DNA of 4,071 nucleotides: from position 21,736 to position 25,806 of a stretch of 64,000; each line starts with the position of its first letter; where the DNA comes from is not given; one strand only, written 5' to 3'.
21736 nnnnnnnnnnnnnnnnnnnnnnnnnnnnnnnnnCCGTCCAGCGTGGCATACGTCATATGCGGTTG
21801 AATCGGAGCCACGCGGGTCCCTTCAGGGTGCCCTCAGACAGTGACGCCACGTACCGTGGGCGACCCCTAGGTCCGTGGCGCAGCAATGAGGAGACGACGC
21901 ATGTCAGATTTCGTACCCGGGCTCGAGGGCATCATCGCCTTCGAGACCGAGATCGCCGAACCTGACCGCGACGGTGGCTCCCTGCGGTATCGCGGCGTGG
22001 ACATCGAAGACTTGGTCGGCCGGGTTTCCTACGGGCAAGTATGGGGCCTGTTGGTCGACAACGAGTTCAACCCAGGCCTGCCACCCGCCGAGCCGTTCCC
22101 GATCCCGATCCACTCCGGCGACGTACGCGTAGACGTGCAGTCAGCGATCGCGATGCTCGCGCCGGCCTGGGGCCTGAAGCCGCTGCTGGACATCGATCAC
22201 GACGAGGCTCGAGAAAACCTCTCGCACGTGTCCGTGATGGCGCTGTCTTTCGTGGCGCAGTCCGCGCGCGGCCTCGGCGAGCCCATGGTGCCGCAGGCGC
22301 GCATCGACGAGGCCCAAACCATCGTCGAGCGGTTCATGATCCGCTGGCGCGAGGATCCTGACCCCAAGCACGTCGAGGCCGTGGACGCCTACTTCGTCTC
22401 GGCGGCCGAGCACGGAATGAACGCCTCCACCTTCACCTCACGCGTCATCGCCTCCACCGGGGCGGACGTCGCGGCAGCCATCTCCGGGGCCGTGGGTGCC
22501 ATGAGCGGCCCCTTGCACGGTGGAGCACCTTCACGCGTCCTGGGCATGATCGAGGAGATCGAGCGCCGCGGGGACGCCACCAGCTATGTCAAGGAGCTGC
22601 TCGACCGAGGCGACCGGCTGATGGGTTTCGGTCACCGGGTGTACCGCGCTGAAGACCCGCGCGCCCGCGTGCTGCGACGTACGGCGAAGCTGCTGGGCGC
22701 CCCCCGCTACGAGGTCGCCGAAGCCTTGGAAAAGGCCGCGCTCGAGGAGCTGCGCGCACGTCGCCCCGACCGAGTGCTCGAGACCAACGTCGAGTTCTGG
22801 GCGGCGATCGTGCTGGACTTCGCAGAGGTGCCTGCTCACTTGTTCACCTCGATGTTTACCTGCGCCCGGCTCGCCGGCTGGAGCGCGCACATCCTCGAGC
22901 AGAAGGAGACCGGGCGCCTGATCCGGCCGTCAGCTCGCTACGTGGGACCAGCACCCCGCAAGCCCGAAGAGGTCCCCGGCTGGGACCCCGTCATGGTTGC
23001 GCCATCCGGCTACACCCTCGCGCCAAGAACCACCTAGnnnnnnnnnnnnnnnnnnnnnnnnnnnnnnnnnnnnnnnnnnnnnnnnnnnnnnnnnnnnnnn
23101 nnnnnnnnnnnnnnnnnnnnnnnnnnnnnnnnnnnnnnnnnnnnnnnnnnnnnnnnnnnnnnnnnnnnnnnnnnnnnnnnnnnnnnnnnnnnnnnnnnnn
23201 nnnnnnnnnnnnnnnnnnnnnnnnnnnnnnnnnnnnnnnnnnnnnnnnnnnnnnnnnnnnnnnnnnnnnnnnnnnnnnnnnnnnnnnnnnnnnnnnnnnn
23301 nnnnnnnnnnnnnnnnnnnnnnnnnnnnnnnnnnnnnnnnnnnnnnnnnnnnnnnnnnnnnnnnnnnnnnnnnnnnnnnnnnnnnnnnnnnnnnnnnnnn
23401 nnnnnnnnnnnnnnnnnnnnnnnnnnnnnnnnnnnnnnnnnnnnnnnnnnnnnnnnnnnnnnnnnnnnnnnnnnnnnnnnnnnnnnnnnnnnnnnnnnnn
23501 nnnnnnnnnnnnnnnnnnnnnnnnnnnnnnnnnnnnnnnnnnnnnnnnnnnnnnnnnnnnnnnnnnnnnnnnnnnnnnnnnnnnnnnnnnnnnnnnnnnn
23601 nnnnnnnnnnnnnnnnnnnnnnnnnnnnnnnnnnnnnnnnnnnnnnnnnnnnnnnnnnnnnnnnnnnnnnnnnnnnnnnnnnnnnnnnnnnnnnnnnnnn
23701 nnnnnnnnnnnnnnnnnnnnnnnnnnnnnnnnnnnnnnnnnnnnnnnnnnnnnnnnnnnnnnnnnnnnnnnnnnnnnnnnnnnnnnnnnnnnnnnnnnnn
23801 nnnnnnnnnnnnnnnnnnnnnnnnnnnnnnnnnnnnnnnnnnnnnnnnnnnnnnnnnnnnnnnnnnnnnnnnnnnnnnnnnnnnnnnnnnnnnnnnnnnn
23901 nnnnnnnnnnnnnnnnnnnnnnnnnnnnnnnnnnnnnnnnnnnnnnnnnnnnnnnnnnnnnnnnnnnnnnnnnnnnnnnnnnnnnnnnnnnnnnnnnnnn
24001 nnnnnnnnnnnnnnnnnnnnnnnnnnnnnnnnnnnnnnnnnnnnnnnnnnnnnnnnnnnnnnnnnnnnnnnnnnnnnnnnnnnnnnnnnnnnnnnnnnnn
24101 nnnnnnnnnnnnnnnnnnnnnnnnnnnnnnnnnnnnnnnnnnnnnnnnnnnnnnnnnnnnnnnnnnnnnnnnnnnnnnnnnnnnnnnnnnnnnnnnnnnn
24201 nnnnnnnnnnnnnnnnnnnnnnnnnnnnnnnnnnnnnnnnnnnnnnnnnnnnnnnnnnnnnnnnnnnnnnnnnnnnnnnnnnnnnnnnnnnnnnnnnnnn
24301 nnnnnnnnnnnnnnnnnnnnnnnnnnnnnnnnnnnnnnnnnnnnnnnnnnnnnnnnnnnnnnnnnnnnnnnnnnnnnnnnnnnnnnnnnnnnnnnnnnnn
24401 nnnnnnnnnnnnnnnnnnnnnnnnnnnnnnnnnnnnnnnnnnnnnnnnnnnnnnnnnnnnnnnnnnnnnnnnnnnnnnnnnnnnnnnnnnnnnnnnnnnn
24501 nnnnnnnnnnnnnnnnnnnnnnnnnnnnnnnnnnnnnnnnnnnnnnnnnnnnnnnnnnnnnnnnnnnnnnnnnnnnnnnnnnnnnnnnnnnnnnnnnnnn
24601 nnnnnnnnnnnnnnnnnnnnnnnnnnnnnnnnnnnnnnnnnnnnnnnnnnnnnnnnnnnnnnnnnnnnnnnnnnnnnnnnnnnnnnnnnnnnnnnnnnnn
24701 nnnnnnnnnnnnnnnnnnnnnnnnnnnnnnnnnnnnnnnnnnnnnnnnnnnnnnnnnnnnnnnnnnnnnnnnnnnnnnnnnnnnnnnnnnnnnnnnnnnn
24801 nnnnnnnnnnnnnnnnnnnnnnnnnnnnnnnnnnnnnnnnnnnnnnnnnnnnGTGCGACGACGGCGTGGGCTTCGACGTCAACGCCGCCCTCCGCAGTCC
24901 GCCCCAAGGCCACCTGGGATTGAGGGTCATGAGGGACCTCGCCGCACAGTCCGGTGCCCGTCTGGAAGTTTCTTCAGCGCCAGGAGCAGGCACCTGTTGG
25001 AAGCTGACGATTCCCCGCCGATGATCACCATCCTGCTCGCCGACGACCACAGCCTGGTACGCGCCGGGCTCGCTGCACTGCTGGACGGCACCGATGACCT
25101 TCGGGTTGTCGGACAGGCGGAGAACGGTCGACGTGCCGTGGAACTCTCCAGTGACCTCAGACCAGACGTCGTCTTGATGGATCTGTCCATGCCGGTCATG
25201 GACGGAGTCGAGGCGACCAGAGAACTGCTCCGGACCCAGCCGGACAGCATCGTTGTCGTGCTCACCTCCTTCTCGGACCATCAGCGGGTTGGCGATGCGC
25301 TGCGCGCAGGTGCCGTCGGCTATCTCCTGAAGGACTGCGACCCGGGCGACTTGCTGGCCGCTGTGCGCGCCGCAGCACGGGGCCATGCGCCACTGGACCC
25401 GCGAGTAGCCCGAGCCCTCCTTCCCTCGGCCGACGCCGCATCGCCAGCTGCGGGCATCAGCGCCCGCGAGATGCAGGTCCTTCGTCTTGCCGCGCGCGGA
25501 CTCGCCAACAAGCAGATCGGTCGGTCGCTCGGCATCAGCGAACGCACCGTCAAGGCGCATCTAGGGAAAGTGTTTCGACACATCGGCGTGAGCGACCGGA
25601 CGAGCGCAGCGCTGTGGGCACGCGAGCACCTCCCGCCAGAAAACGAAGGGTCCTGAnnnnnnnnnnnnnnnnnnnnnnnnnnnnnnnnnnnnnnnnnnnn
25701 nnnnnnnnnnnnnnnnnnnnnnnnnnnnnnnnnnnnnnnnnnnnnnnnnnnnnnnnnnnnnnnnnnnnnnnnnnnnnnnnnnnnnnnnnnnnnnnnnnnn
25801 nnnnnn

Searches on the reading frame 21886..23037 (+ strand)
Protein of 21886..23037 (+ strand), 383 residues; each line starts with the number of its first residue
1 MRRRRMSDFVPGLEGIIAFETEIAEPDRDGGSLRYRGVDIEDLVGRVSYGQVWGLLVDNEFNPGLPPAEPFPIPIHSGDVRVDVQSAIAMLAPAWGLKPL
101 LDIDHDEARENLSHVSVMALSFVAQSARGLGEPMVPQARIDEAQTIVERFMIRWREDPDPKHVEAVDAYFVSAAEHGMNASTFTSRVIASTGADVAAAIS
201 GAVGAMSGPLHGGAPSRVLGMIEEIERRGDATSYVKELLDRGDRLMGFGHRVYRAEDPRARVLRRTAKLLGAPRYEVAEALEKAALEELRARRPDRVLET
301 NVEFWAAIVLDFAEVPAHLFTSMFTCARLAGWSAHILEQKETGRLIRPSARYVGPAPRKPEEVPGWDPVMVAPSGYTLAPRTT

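Call 18: search_protein_families(library=pfam, proteins=[window:21886-23037:+], max_evalue=0.00001)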
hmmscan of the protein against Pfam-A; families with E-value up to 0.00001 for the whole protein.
window:21886-23037:+ (383 aa): 1 family
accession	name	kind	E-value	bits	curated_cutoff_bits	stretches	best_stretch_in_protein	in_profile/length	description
PF00285.26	Citrate_synt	-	2.4e-88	297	27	1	12-349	1-357/357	Citrate synthase, C-terminal domain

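Call 22: find_encoding_contigs(protein=window:21886-23037:+, flank=3000, max_places=4)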
Protein window:21886-23037:+ (383 aa): no gene with exactly this product is on record in the collection.

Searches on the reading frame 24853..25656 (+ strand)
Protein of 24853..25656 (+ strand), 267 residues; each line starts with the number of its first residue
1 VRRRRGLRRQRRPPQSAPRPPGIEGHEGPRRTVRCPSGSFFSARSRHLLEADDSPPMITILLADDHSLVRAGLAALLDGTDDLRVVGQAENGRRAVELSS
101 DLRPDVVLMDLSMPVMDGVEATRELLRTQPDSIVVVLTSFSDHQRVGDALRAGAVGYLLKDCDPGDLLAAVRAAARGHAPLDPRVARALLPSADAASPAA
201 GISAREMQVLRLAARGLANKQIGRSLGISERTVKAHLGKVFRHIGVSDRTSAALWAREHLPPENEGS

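Call 5: search_protein_families(library=pfam, proteins=[window:24853-25656:+])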
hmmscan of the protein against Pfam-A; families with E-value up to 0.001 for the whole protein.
window:24853-25656:+ (267 aa): 5 families
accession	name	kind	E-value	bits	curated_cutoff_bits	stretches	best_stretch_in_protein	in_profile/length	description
PF00072.30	Response_reg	-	8.6e-28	97.2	30.2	1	60-172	1-111/111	Response regulator receiver domain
PF00196.25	GerE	-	3.8e-18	65.3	23.5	1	202-256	3-57/57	Bacterial regulatory proteins, luxR family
PF13384.12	HTH_23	-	6.4e-05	23.1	24.6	1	205-234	6-35/50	Homeodomain-like domain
PF08281.18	Sigma70_r4_2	-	0.00039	20.5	25.7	1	204-241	13-51/54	Sigma-70, region 4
PF04545.22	Sigma70_r4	-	0.00078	19.4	24.1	0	202-243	5-47/50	Sigma-70, region 4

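Call 11: search_solved_structures(query=window:24853-25656:+, max_evalue=0.00001)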
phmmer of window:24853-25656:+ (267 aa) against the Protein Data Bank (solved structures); distinct sequences matched with E-value up to 0.00001: 156 (the best 60 are shown).
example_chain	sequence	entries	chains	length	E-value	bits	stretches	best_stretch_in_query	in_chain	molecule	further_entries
5hev_A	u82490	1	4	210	2.9e-44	154.8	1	57-259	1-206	Response regulator protein VraR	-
1a04_A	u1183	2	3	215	3.5e-39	138.1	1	58-258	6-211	NITRATE/NITRITE RESPONSE REGULATOR PROTEIN NARL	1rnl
7ve6_A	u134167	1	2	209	1.4e-37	132.9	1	58-259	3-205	Response regulator protein VraR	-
4gvp_A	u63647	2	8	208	1.6e-37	132.7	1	58-259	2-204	Response regulator protein vraR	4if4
4yn8_A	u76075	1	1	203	4e-35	124.8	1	58-258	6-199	Response regulator ChrA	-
3c3w_A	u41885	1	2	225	8.8e-34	120.4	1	57-258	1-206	TWO COMPONENT TRANSCRIPTIONAL REGULATORY PROTEIN DEVR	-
4ldz_A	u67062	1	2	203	5.4e-26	94.9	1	55-256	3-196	Transcriptional regulatory protein DesR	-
4zmr_A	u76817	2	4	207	9.2e-21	77.8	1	59-258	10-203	Response regulator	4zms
4hye_A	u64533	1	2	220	1e-20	77.7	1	58-258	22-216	Response regulator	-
4le0_A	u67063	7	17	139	2.9e-19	72.9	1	55-186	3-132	Transcriptional regulatory protein DesR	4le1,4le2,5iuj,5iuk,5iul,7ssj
7ssi_C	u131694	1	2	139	5.6e-19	72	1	55-186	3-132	Transcriptional regulatory protein DesR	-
6er7_A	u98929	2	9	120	6.5e-19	71.7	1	58-164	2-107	120aa long hypothetical chemotaxis protein (CheY)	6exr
1s8n_A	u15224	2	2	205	1.9e-18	70.2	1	51-175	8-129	putative antiterminator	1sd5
3cz5_A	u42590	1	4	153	2.4e-18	69.9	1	59-189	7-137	Two-component response regulator, LuxR family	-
6ekg_Y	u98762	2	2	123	5.8e-18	68.6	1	58-163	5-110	Chemotaxis protein CheY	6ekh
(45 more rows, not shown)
